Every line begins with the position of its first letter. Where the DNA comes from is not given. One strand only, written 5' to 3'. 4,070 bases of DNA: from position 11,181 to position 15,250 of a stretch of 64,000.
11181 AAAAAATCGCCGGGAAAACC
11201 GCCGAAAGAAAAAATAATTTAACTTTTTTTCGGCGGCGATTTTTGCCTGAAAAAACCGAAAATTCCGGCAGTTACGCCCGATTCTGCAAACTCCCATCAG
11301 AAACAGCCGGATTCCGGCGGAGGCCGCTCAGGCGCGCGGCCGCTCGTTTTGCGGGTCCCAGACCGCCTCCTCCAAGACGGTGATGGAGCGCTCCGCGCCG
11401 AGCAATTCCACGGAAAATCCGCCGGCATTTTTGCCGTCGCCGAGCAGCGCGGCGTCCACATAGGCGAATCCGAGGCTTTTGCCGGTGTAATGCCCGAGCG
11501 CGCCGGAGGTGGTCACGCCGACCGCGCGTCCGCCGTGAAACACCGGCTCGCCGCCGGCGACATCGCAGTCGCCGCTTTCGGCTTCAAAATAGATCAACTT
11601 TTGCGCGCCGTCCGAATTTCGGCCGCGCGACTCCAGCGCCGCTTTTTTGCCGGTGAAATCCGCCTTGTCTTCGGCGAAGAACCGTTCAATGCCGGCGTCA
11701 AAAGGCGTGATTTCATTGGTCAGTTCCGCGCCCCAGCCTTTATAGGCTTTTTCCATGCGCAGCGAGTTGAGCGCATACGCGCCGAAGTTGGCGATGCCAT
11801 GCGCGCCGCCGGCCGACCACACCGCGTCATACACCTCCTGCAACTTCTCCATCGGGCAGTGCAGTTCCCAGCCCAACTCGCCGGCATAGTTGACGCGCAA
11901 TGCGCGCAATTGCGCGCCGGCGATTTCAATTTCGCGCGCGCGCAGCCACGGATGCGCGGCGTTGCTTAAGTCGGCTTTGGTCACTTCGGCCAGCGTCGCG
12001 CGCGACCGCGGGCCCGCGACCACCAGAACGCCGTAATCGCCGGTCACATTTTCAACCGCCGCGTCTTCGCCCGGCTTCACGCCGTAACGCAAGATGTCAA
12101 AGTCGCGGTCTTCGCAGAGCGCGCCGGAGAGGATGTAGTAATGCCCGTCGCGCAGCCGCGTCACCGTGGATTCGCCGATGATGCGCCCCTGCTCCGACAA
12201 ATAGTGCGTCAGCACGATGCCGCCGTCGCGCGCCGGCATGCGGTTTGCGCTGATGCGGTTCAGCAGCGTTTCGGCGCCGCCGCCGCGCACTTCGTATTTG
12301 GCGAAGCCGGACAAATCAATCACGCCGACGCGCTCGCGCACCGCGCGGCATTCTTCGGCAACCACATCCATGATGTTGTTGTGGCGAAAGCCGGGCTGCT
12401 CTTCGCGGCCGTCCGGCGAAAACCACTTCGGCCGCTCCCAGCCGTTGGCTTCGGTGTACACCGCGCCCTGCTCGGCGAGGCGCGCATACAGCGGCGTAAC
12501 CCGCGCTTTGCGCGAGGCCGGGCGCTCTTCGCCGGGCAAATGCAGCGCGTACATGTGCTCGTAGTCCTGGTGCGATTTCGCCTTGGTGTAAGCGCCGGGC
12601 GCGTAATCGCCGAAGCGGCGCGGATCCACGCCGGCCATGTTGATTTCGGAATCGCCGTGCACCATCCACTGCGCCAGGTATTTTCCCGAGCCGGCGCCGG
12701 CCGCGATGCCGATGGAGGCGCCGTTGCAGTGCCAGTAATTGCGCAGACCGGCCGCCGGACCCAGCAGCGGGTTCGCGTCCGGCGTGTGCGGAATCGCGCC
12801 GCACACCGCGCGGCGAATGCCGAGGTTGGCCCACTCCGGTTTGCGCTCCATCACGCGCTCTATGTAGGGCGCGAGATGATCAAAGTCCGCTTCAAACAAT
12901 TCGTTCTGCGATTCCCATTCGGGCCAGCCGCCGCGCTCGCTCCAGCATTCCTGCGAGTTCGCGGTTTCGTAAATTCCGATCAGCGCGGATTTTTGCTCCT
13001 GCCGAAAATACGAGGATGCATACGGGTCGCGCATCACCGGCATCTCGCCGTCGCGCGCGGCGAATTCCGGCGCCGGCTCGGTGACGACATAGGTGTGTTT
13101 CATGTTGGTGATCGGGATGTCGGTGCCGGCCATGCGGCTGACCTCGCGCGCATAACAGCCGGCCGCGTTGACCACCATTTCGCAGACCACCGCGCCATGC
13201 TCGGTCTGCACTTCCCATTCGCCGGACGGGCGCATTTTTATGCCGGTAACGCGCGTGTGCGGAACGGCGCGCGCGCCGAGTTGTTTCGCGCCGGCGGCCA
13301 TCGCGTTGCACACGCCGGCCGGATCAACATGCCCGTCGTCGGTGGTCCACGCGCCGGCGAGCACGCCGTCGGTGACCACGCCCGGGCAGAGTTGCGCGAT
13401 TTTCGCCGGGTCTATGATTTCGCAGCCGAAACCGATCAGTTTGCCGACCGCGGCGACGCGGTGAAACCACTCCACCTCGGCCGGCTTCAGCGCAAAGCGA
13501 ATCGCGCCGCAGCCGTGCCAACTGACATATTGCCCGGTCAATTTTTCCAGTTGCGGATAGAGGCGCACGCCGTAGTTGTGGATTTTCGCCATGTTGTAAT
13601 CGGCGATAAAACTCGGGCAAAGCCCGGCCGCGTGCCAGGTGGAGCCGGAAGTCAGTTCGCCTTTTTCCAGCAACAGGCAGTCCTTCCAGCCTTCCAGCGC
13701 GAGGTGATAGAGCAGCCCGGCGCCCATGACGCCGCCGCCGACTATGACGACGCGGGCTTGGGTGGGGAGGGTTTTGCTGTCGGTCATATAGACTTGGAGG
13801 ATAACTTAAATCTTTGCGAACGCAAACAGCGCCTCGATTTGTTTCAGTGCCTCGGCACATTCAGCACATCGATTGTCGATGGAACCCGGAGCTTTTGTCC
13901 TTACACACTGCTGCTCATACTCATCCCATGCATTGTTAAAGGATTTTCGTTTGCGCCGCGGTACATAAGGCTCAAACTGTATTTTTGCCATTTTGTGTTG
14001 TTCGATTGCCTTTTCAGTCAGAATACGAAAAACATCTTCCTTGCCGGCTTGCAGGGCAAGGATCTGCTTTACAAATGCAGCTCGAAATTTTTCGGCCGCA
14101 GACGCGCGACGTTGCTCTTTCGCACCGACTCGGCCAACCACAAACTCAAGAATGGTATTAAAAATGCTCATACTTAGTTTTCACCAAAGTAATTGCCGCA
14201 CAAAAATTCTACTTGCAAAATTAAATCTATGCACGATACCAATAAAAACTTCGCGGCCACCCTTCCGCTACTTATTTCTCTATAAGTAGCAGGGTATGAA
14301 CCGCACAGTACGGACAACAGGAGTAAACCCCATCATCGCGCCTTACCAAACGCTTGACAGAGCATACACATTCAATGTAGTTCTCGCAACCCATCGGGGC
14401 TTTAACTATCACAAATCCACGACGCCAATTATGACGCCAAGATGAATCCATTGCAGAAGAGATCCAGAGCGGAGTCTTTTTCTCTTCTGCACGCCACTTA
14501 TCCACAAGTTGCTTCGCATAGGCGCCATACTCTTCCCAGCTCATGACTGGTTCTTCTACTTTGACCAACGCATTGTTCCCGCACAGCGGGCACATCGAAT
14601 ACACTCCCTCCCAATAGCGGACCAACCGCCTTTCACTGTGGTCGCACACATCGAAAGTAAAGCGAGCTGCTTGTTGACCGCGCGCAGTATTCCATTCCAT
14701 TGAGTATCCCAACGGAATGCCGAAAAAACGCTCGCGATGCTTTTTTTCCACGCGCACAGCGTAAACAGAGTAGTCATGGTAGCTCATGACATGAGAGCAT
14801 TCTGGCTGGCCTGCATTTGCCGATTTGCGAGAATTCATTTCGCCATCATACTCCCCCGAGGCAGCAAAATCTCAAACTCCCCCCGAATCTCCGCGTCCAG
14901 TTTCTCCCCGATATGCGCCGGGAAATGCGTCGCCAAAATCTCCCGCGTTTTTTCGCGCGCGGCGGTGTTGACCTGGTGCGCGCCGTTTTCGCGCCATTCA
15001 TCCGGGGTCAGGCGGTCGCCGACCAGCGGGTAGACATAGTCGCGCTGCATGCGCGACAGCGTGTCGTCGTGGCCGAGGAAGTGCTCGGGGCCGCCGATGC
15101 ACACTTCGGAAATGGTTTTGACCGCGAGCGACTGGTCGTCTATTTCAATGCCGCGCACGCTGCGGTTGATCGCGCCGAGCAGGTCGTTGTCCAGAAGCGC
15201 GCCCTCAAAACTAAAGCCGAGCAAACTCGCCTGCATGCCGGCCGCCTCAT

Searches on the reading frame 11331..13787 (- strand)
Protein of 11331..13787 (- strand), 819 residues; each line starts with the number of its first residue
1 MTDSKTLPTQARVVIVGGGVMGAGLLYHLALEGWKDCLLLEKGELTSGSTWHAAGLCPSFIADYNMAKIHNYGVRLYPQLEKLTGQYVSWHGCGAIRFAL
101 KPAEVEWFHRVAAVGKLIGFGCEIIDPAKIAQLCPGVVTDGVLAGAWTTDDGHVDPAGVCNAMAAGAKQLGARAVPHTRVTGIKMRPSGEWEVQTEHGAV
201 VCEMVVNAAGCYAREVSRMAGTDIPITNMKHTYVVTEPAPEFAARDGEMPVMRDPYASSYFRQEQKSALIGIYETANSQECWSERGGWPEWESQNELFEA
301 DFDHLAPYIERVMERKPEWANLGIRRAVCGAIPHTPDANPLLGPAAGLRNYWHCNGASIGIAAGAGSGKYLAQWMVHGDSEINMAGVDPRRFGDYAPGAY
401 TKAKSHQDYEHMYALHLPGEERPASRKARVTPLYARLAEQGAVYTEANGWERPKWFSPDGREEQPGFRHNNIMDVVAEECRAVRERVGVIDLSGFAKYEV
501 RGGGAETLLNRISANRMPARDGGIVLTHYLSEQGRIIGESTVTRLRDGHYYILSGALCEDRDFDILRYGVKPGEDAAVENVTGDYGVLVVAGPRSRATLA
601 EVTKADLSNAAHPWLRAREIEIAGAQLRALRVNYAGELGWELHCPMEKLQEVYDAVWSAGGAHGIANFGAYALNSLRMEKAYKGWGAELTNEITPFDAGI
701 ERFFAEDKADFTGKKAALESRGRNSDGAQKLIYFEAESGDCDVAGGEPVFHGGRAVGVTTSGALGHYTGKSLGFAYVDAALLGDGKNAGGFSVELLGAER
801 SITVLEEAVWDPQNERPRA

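Call 4: search_protein_families(library=pfam, proteins=[window:11331-13787:-], max_evalue=1)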
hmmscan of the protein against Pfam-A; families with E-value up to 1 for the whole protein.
window:11331-13787:- (819 aa): 6 families
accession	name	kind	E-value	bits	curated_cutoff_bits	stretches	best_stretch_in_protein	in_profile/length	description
PF01571.26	GCV_T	-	1.7e-71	240.9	25.6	1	433-702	1-254/255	Aminomethyltransferase folate-binding domain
PF01266.30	DAO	-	2.1e-63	215.4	27.9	1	12-374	1-353/353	FAD dependent oxidoreductase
PF16350.10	FAO_M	-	2.8e-13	50.3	27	1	377-430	1-55/56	FAD dependent oxidoreductase central domain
PF08669.17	GCV_T_C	-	3.2e-12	46.6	25.9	1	730-810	2-79/80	Glycine cleavage T-protein C-terminal barrel domain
PF13450.12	NAD_binding_8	-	0.0029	18.3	21.9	1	15-72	1-55/68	NAD(P)-binding Rossmann-like domain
PF13738.12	Pyr_redox_3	-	0.0039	16.9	30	0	177-223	101-147/305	Pyridine nucleotide-disulphide oxidoreductase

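Call 6: search_protein_families(library=ncbifam, proteins=[window:11331-13787:-], max_evalue=1)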
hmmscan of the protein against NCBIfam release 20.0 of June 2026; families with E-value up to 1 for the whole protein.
window:11331-13787:- (819 aa): 30 families (the best 25 are shown)
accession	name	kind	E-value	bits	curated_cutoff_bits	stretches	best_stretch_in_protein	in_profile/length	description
TIGR01372.1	soxA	subfamily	5.1e-49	166.9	1164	1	427-817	606-994/996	sarcosine oxidase subunit alpha family protein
NF001567.0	PRK00389.1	subfamily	2.8e-42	145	300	1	429-805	4-348/359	glycine cleavage system aminomethyltransferase GcvT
NF053776.1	TmaoDeMthMsil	equivalog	4.5e-40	137.9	1100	1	478-818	420-762/763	trimethylamine N-oxide demethylase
TIGR00528.1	gcvT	equivalog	4.3e-32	111.4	235.85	1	430-787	3-340/362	glycine cleavage system aminomethyltransferase GcvT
TIGR02352.1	thiamin_ThiO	equivalog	1.3e-24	87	250.8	1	13-226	1-220/351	glycine oxidase ThiO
NF010093.0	PRK13579.1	equivalog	3.7e-22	78.6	459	1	476-784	41-341/371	glycine cleavage system aminomethyltransferase GcvT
TIGR01373.1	soxB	subfamily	1e-21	77.3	529.45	1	12-385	32-392/407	sarcosine oxidase subunit beta family protein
TIGR03377.1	glycerol3P_GlpA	equivalog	1.8e-18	66.4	552.8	1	13-235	2-226/530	anaerobic glycerol-3-phosphate dehydrogenase subunit GlpA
NF009133.0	PRK12486.1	equivalog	1e-14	54.3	410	1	472-777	40-339/369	dimethylsulfoniopropionate demethylase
NF001933.0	PRK00711.1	subfamily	1.4e-14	54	383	1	66-394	108-418/429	D-amino acid dehydrogenase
NF008425.0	PRK11259.1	equivalog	1.7e-13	50.3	257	1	11-251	5-240/377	N-methyl-L-tryptophan oxidase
NF008313.0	PRK11101.1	equivalog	6.8e-13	48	425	1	9-231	7-231/548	anaerobic glycerol-3-phosphate dehydrogenase subunit A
TIGR03364.1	HpnW_proposed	hypoth_equivalog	9.8e-12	44.6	285.1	1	12-211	2-195/365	TIGR03364 family FAD-dependent oxidoreductase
NF002480.1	PRK01747.1-1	equivalog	1.4e-11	43.5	540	1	9-257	247-492/645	bifunctional tRNA (5-methylaminomethyl-2-thiouridine)(34)-methyltransferase MnmC2/FAD-dependent 5-carboxymethylaminomethyl-2-thiouridine(34)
TIGR03197.1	MnmC_Cterm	equivalog_domain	2.5e-11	43.3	174.2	1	13-220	2-210/400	FAD-dependent 5-carboxymethylaminomethyl-2-thiouridine(34) oxidoreductase MnmC1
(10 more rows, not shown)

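Call 66: find_encoding_contigs(protein=window:11331-13787:-, flank=4000, max_places=10)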
Protein window:11331-13787:- (819 aa): no gene with exactly this product is on record in the collection.

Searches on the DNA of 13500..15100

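Call 49: search_rna_families(source=window, start=13500, end=15100, threshold=evalue, max_evalue=1)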
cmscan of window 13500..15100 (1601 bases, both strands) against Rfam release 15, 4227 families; matches with E-value up to 1: 1.
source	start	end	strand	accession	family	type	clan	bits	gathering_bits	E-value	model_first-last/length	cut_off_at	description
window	14435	14475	+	RF01130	sR46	Gene; snRNA; snoRNA; CD-box;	-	16.5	50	0.63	1-56/56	no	Small nucleolar RNA sR46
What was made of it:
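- Tried and rejected: Rfam gave nothing (call 49).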
